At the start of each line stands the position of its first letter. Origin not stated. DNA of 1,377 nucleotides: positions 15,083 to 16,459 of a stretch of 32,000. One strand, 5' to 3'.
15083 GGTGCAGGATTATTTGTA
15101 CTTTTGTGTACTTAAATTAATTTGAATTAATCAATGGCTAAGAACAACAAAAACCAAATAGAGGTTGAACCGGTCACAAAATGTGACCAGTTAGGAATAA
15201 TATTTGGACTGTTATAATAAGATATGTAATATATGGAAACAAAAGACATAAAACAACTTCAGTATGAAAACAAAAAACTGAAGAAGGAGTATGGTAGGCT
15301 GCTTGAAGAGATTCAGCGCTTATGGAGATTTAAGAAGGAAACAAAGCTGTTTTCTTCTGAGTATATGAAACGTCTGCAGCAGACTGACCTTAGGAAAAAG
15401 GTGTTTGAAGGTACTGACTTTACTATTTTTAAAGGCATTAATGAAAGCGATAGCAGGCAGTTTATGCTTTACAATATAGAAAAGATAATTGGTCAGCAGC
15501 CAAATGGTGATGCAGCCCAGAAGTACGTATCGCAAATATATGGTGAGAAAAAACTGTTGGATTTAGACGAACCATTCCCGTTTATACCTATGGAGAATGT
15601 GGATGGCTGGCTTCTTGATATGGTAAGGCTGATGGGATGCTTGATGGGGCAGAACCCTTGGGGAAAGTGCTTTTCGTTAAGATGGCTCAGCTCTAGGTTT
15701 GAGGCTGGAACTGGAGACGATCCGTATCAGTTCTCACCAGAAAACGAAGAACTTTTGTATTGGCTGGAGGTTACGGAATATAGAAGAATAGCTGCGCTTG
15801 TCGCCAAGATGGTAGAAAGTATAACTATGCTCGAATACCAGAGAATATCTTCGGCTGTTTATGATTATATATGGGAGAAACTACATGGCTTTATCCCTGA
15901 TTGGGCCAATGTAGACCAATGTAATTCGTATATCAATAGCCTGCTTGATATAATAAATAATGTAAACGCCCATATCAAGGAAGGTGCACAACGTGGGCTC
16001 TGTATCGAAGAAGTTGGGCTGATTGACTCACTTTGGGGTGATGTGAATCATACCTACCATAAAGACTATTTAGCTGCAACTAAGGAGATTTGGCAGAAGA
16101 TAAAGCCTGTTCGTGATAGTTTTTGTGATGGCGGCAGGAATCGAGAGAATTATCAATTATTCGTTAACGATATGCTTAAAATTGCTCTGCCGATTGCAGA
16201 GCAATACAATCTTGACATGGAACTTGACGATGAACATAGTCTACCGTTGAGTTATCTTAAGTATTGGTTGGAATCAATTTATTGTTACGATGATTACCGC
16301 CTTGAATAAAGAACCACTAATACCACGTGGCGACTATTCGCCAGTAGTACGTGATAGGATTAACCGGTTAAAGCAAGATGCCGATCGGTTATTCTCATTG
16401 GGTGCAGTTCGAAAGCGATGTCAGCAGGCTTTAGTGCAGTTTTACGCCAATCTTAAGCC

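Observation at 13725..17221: Self-contained module: AAA+/DUF4143 ATPase divergent from two overlapping orphan ORFs - best candidate for an undescribed conflict/defence-type system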

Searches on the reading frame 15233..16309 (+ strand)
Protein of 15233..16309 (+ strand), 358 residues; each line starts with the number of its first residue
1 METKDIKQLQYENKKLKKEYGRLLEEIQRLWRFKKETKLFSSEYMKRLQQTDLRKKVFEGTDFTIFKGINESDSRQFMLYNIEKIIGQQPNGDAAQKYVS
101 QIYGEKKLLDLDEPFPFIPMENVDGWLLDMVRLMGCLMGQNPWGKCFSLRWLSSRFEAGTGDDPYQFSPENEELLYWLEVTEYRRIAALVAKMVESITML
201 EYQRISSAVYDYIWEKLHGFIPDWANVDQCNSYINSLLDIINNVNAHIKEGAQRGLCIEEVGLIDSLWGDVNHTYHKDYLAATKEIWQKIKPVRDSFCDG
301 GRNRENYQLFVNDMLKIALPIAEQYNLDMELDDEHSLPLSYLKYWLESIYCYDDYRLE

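Call 3: search_protein_families(library=pfam, proteins=[window:15233-16309:+], max_evalue=0.1)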
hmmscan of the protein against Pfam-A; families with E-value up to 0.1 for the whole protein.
window:15233-16309:+ (358 aa): 0 families

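Call 4: search_protein_families(library=padloc, proteins=[window:15233-16309:+], max_evalue=0.1)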
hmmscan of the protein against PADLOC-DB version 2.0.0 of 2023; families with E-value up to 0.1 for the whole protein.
window:15233-16309:+ (358 aa): 0 families

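Call 9: search_protein_families(library=phrogs, proteins=[window:15233-16309:+], max_evalue=0.01)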
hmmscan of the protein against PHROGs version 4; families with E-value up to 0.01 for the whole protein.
window:15233-16309:+ (358 aa): 0 families

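Call 10: search_protein_families(library=ncbifam, proteins=[window:15233-16309:+], max_evalue=0.01)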
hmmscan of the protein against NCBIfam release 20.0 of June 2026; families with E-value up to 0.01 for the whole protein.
window:15233-16309:+ (358 aa): 0 families

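Call 11: find_homologous_proteins(query=window:15233-16309:+, max_evalue=0.001)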
Query window:15233-16309:+ (358 aa): 31 proteins with E <= 0.001 among 1731 candidates.
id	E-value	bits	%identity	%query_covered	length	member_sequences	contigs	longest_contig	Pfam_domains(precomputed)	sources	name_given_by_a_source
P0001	7.9e-245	830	100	100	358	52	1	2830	-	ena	-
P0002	2.1e-189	648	81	100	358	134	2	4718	-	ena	-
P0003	4.4e-187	640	80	100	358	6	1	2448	-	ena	-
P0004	1.6e-186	638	78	100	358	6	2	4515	-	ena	-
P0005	2.7e-183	627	77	100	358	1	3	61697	-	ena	-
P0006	5.0e-182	623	77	99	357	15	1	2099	-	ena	-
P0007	7.2e-181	619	75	99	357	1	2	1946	-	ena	-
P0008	2.0e-178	611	75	100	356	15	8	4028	-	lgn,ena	-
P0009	1.5e-175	602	72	100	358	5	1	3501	-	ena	-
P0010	3.7e-149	515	62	100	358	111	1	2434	-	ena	-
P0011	1.0e-146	507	66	99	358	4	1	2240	-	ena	-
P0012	7.0e-146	504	61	100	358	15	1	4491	-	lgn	-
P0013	5.6e-139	482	59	99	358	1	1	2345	-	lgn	-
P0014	9.4e-135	468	62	88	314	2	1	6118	-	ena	-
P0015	2.6e-133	463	61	87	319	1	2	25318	-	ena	-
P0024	2.7e-106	374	55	84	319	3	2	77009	-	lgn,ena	-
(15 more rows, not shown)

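Call 13: find_encoding_contigs(protein=P0005, flank=10000, max_places=3)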
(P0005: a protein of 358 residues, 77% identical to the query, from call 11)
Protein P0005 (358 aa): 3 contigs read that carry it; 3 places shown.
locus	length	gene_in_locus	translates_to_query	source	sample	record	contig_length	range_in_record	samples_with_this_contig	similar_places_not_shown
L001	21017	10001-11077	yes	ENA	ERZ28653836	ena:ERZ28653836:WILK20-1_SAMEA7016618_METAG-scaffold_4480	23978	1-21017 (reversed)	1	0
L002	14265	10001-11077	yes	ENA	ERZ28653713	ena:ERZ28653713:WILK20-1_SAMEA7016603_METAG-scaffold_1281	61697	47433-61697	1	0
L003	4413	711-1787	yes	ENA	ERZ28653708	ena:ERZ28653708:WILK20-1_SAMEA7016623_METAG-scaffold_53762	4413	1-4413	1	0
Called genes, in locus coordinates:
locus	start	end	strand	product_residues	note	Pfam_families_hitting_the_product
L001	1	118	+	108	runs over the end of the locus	-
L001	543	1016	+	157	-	-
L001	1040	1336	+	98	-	-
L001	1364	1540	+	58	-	PF09723:Zn_ribbon_8 (weak)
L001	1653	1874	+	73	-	PF19637:DUF6140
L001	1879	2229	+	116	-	-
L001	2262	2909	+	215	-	PF12787:EcsC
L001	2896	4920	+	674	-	-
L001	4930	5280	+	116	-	-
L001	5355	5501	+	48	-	-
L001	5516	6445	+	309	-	PF08238:Sel1 (faint)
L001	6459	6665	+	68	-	PF23451:Zn_ribbon_PaaD (faint)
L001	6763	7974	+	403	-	PF08238:Sel1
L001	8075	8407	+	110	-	-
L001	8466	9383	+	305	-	PF13280:WYL, PF25583:WCX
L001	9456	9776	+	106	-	-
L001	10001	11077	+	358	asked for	-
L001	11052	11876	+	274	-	-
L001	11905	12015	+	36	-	-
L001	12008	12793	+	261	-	-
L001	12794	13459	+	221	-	-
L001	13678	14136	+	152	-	-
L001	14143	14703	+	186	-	-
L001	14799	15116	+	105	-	-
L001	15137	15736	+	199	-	-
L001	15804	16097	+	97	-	-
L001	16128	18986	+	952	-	PF08800:BT4734-like_N (weak)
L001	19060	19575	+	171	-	PF08291:Peptidase_M15_3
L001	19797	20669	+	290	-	PF01012:ETF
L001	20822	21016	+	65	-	?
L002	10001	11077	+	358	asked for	-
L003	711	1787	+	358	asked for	-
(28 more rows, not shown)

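Call 14: find_encoding_contigs(protein=P0024, flank=10000, max_places=3)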
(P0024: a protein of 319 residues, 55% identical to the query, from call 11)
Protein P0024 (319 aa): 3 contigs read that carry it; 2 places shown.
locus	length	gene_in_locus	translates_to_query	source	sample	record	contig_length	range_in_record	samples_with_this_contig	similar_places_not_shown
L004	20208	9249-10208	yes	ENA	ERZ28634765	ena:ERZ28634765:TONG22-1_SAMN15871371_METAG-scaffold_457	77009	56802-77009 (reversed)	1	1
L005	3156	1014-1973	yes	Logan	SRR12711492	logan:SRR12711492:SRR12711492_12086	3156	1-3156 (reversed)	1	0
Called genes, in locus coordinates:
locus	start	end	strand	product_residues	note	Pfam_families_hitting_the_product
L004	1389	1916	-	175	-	PF18291:HU-HIG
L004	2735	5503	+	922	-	PF13091:PLDc_2 (weak), PF00270:DEAD, PF04851:ResIII, PF00271:Helicase_C, PF11907:DUF3427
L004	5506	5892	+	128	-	PF00293:NUDIX, PF14815:NUDIX_4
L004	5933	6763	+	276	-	PF22083:I-HmuI_NUMOD-like (faint)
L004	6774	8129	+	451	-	PF05265:DUF723, PF14311:DUF4379 (faint), PF05265:DUF723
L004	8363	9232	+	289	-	PF02498:Bro-N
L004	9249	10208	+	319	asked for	-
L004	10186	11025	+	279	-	-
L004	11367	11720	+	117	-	PF03374:ANT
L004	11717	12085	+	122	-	-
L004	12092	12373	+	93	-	-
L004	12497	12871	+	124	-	-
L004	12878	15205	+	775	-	-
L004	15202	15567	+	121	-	-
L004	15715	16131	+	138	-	-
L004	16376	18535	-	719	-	PF00009:GTP_EFTU, PF03144:GTP_EFTU_D2, PF22042:EF-G_D2, PF14492:EFG_III, PF03764:EFG_IV, PF00679:EFG_C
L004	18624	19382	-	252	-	PF01643:Acyl-ACP_TE, PF20791:Acyl-ACP_TE_C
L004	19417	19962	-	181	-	PF01842:ACT, PF22629:ACT_AHAS_ss, PF13710:ACT_5 (weak), PF10369:ALS_ss_C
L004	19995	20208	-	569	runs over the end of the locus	PF02776:TPP_enzyme_N, PF00205:TPP_enzyme_M, PF02775:TPP_enzyme_C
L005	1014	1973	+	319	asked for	-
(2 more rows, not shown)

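Call 26: predict_structure(alignment_id=A1)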
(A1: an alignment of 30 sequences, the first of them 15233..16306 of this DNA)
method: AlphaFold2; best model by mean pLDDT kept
length: 358 residues; sequences in the alignment: 30
mean_pLDDT: 84.3   pTM: 0.83
mean pLDDT of the five models: 84.3, 83.0, 82.5, 82.2, 79.5
residues with pLDDT >= 90: 147; 70-90: 168; 50-70: 31; < 50: 12
segments of 3 or more residues with pLDDT < 50: 333-335, 354-358
pLDDT, mean of each block of 10 residues (from residue 1): 69 81 77 77 87 78 68 88 95 92 68 77 86 91 85 84 87 96 97 93 87 89 96 97 94 92 89 85 94 76 78 91 86 62 85 46
secondary structure, 60 per line:
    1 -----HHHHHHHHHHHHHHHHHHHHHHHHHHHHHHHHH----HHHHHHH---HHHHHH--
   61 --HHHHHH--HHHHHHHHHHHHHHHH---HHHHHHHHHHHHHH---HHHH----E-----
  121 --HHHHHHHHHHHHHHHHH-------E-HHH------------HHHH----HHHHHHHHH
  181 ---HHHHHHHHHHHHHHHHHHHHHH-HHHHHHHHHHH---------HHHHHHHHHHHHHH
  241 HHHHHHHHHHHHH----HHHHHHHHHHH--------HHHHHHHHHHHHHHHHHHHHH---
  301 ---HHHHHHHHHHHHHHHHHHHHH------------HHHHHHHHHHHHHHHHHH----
elements in order: H6-38 H43-49 H53-58 H63-68 H71-86 H90-103 H107-110 H123-139 H164-167 H172-180 H184-205 H207-217 H227-253 H258-268 H277-297 H304-324 H337-354

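Call 28: search_protein_representatives(alignment_id=A1)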
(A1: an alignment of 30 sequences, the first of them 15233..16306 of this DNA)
Query: 30 sequences, 355 profile positions. Proteins with E-value up to 0.001 (for the whole library): 103; up to 1e-10: 43; up to 1e-30: 5. The best 103 are listed.
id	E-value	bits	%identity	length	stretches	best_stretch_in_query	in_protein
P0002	2.3e-186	635.6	-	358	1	1-355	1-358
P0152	4.2e-89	315.7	-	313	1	49-353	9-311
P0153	1.3e-85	304.2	-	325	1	51-354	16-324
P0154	3.0e-52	194.4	-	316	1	41-350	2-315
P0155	3.4e-43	164.7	-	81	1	276-354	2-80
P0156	3.0e-27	112.2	-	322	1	40-349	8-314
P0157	5.7e-27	111.3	-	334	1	42-348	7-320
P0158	2.3e-26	109.3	-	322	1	159-352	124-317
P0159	1.4e-25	106.7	-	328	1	50-348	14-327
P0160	5.6e-25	104.7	-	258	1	163-352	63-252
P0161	4.5e-24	101.7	-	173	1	205-354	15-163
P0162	1.0e-23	100.6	-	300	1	52-345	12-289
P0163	2.8e-23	99.2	-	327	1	49-347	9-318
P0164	4.6e-22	95.2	-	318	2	162-347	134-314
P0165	4.6e-22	95.1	-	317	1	49-342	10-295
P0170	1.8e-20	89.9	-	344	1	50-347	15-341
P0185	1.6e-14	70.3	-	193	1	207-346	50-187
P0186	2.8e-13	66.2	-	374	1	160-350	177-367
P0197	8.4e-10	54.8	-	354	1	49-285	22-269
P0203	3.0e-09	53.0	-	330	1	48-295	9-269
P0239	4.1e-05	39.4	-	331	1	48-342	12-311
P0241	5.3e-05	39.0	-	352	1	50-289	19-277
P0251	8.4e-04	35.1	-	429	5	275-336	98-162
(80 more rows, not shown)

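Call 29: search_protein_families(library=pfam, proteins=[P0156, P0163, P0170, P0186, P0197, P0203, P0239, P0241, P0251, P0185], max_evalue=0.01)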
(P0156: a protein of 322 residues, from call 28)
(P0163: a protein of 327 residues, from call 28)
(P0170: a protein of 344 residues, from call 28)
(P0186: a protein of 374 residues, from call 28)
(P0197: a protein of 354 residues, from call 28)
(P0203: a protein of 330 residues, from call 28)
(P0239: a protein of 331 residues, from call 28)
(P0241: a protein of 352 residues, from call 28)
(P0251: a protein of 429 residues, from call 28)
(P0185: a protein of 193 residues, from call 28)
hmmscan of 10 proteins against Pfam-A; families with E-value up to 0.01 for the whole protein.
P0156 (322 aa): 0 families

P0163 (327 aa): 0 families

P0170 (344 aa): 0 families

P0186 (374 aa): 0 families

P0197 (354 aa): 0 families

P0203 (330 aa): 0 families

P0239 (331 aa): 0 families

P0241 (352 aa): 0 families

P0251 (429 aa): 9 families
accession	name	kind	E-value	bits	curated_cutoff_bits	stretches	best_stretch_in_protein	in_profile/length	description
PF17050.10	AIM5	-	2.4e-08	35.1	26.8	0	355-387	15-47/61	Altered inheritance of mitochondria 5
PF10119.14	MethyTransf_Reg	-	7.2e-05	23.9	25.5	0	38-71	18-51/84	Predicted methyltransferase regulatory domain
PF21538.2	Med15_M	-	0.00026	21.6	24.2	0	232-271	11-50/110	ARC105/Med15 mediator subunit central domain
PF11002.13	RDM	-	0.00047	20.5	27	0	230-243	11-24/42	RFPL defining motif (RDM)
PF24659.1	DUF7648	-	0.00053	20.6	27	0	240-263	6-29/63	Domain of unknown function (DUF7648)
PF16342.10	DUF4972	-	0.00075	19.8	28.8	0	348-394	18-62/128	Domain of unknown function (DUF4972)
PF10133.14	CooT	-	0.0012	19.6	27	0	333-351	32-50/60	CO dehydrogenase accessory protein CooT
PF18006.6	SepRS_C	-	0.002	18.5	26.9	0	201-207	9-15/31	O-phosphoseryl-tRNA synthetase C-terminal domain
PF01415.21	IL7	-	0.0087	16.5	26.8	0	368-394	107-133/134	Interleukin 7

P0185 (193 aa): 0 families

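Call 30: fold_search(model_id=the predicted structure, library=pdb)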
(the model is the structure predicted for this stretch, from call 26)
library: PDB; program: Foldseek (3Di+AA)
matches with E <= 10: 117; with E <= 0.001: 0
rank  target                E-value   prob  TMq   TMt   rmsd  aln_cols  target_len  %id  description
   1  4rak_A                3.6e-01  0.10  0.12  0.15  22.9       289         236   11  Crystal structure of nuclear receptor subfamily 1, group h, member 2 (lxrb) complexed with partial agonist (released 2014-12-31)
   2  7lcz_B                1.4e+00  0.10  0.18  0.20  18.3       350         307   12  Crystal structure of the ARM domain from Drosophila SARM1 in complex with NMN (released 2021-03-10)
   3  1ovl_C                1.7e+00  0.04  0.10  0.14  19.5       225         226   16  Crystal Structure of Nurr1 LBD (released 2003-06-03)
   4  1ho8                  1.8e+00  0.10  0.21  0.18  15.5       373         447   13  CRYSTAL STRUCTURE OF THE REGULATORY SUBUNIT H OF THE V-TYPE ATPASE OF SACCHAROMYCES CEREVISIAE (released 2001-06-20)
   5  7bjv_E                1.8e+00  0.06  0.11  0.16  22.9       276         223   10  Crystal structure of the ligand-binding domains of the heterodimer EcR/USP bound to the synthetic agonist BYI09181 (released 2021-04-07)
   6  8xsm                  2.3e+00  0.04  0.12  0.11  20.0       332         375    9  transporter (released 2025-01-15)
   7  5l2a_C                2.4e+00  0.03  0.13  0.11  27.0       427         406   11  Structure of CNTnw N149S,F366A in an outward-facing state (released 2017-04-12)
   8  9dws_B                2.6e+00  0.04  0.12  0.15  23.1       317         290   12  X-ray crystal structure of Francisella hispaniensis apo ribonucleotide reductase beta subunit (released 2025-09-17)
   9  4ref_B                2.7e+00  0.03  0.10  0.13  16.8       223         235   11  Crystal Structure of TR3 LBD_L449W in complex with Molecule 2 (released 2015-09-09)
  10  3vt4_A                2.8e+00  0.03  0.11  0.14  22.5       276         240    9  Crystal structures of rat VDR-LBD with R270L mutation (released 2013-05-22)
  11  5bw9_h                3.0e+00  0.07  0.21  0.18  16.1       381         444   12  Crystal Structure of Yeast V1-ATPase in the Autoinhibited Form (released 2016-06-08)
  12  3gni_A                3.1e+00  0.06  0.17  0.18  14.0       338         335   11  Structure of STRAD and MO25 (released 2009-06-16)
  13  5bw9_H                3.2e+00  0.07  0.21  0.18  16.1       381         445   12  Crystal Structure of Yeast V1-ATPase in the Autoinhibited Form (released 2016-06-08)
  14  9n22_H                3.2e+00  0.06  0.18  0.20  12.9       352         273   10  Y20S (Sec18-Sec17-Sec9-Sso1-Snc1) EDTA - Class 2 (released 2025-10-01)
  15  2pfv                  3.2e+00  0.04  0.13  0.10  18.8       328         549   13  S. cerevisiae Exo70 with additional residues to 2.1 Angrstrom resolution (released 2007-05-22)
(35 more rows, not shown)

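Call 37: find_related_loci(query=A1, collection=genome_contigs, flank=10000)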
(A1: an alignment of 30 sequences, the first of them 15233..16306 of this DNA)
Query A1 (358 aa) in genome_contigs; peptide patterns used: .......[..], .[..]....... (x = any residue, [..] = any of these).
51 stretches matched a pattern; 6 encode a relative of the query (tblastn E <= 1e-3); 6 distinct loci.
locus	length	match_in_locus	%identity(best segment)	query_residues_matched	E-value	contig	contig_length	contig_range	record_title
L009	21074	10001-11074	100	1-358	0e+0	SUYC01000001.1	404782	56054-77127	MAG: Xylanibacter ruminicola isolate SIG140 NODE_32_length_404782_cov_121.903335, whole genome shotgun sequence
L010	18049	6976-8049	100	1-358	0e+0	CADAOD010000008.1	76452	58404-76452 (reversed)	MAG: uncultured Prevotellaceae bacterium isolate RUG13469 genome assembly, contig: RUG13469_asm_8, whole genome shotgun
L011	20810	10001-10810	41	83-354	9e-66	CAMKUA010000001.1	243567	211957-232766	MAG: uncultured Prevotella sp. isolate SRR12081296_bin.92_metaWRAP_v1.3_MAG genome assembly, contig: ERZ12289772.11, who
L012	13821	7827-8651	40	82-354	1e-63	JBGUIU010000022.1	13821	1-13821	MAG: Paludibacteraceae bacterium isolate ruminal_MAG_32 ruminal_MAG_32_contig_0022, whole genome shotgun sequence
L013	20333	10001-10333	78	248-358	4e-54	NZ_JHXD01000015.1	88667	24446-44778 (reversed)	Xylanibacter ruminicola Ga6B6 T500DRAFT_scaffold00015.15_C, whole genome shotgun sequence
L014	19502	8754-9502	51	83-354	1e-29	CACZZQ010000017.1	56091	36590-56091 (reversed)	MAG: uncultured Prevotellaceae bacterium isolate RUG13095 genome assembly, contig: RUG13095_asm_17, whole genome shotgun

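Call 44: search_protein_families(library=pfam, proteins=[L009:2341-2682:-, L009:2705-3253:-, L009:3723-4619:+, L009:4631-5200:+, L009:5211-5783:+, L009:5856-6539:+, L009:6518-8086:+, L009:8076-9596:+, L010:160-1233:+, L010:2280-3029:+], max_evalue=0.001)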
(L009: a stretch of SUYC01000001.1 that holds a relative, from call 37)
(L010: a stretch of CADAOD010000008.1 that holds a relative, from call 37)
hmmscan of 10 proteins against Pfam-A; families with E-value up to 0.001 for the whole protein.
L009:2341-2682:- (113 aa): 5 families
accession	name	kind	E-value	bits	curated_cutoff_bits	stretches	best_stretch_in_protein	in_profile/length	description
PF01381.28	HTH_3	-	2.3e-13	50.4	23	1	48-95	5-52/55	Helix-turn-helix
PF13443.12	HTH_26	-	3e-08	34.2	22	1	48-94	6-53/63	Cro/C1-type HTH DNA-binding domain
PF13560.12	HTH_31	-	7.5e-08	33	27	1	49-92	11-55/64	Helix-turn-helix domain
PF13744.12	HTH_37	-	1.1e-05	25.5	27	1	44-95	23-75/80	Helix-turn-helix domain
PF13384.12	HTH_23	-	0.00052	20.2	24.6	1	44-75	10-40/50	Homeodomain-like domain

L009:2705-3253:- (182 aa): 0 families

L009:3723-4619:+ (298 aa): 2 families
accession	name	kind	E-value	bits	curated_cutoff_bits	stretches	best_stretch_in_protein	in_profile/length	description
PF13280.12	WYL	-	3e-12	46.8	21.8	1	120-188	2-70/70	WYL domain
PF25583.1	WCX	-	1.5e-08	35.3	23.9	1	217-293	2-75/76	WCX domain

L009:4631-5200:+ (189 aa): 0 families

L009:5211-5783:+ (190 aa): 2 families
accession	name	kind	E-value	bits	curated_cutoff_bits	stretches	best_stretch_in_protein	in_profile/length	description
PF13306.12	LRR_5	-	6.4e-10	39.5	27.7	1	126-183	12-68/127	BspA type Leucine rich repeat region (6 copies)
PF13855.12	LRR_8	-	0.00065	19.8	27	0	135-177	12-55/61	Leucine rich repeat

L009:5856-6539:+ (227 aa): 0 families

L009:6518-8086:+ (522 aa): 8 families
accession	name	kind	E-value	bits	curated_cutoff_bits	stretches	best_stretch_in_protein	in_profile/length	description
PF20030.5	bpMoxR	-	1.5e-53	181.3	27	1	16-198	2-180/205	MoxR domain in the MoxR-vWA-beta-propeller ternary systems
PF07728.20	AAA_5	-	1.4e-25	90.3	22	1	48-177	2-139/139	AAA domain (dynein-related subfamily)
PF17868.7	AAA_lid_8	-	6.7e-23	80.7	22.8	1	234-311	2-72/72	AAA lid domain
PF07726.17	AAA_3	-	4.4e-06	27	27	1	48-178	2-130/131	ATPase family associated with various cellular activities (AAA)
PF00158.32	Sigma54_activat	-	3.7e-05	23.9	20.2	1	42-164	19-146/168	Sigma-54 interaction domain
PF07724.20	AAA_2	-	5.5e-05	23.7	27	1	47-142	5-104/166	AAA domain (Cdc48 subfamily)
PF01078.27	Mg_chelatase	-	0.0003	20.7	20.3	1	38-69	14-46/207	Magnesium chelatase, subunit ChlI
PF00004.35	AAA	-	0.0008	20.3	21.2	0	48-181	1-127/131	ATPase family associated with various cellular activities (AAA)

L009:8076-9596:+ (506 aa): 0 families

L010:160-1233:+ (357 aa): 0 families

L010:2280-3029:+ (249 aa): 0 families

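Call 59: find_related_loci(query=A1, collection=viral_contigs, flank=10000)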
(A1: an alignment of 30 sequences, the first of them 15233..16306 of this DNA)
Query A1 (358 aa) in viral_contigs; peptide patterns used: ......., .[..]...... (x = any residue, [..] = any of these).
31 stretches matched a pattern, but none encodes a relative of the query by tblastn (E <= 1e-3).

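Call 64: search_protein_families(library=pfam, proteins=[L004:12878-15205:+, L001:9456-9776:+], max_evalue=0.01)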
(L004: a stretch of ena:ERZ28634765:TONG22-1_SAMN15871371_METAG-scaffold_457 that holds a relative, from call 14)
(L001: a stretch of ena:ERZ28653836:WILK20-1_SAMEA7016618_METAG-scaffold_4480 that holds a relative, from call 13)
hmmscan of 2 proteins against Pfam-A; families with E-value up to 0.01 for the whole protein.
L004:12878-15205:+ (775 aa): 0 families

L001:9456-9776:+ (106 aa): 0 families

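Call 95: search_solved_structures(query=A1, max_evalue=10)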
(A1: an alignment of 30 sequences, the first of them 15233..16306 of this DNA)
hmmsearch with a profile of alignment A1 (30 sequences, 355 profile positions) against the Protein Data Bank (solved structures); distinct sequences matched with E-value up to 10: 2.
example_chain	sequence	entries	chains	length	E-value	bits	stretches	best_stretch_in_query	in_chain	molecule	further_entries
1r5q_A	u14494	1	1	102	0.28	13.6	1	294-335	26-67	circadian oscillation regulator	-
8kea_b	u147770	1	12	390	2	10.8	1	314-342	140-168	wedge protein gp31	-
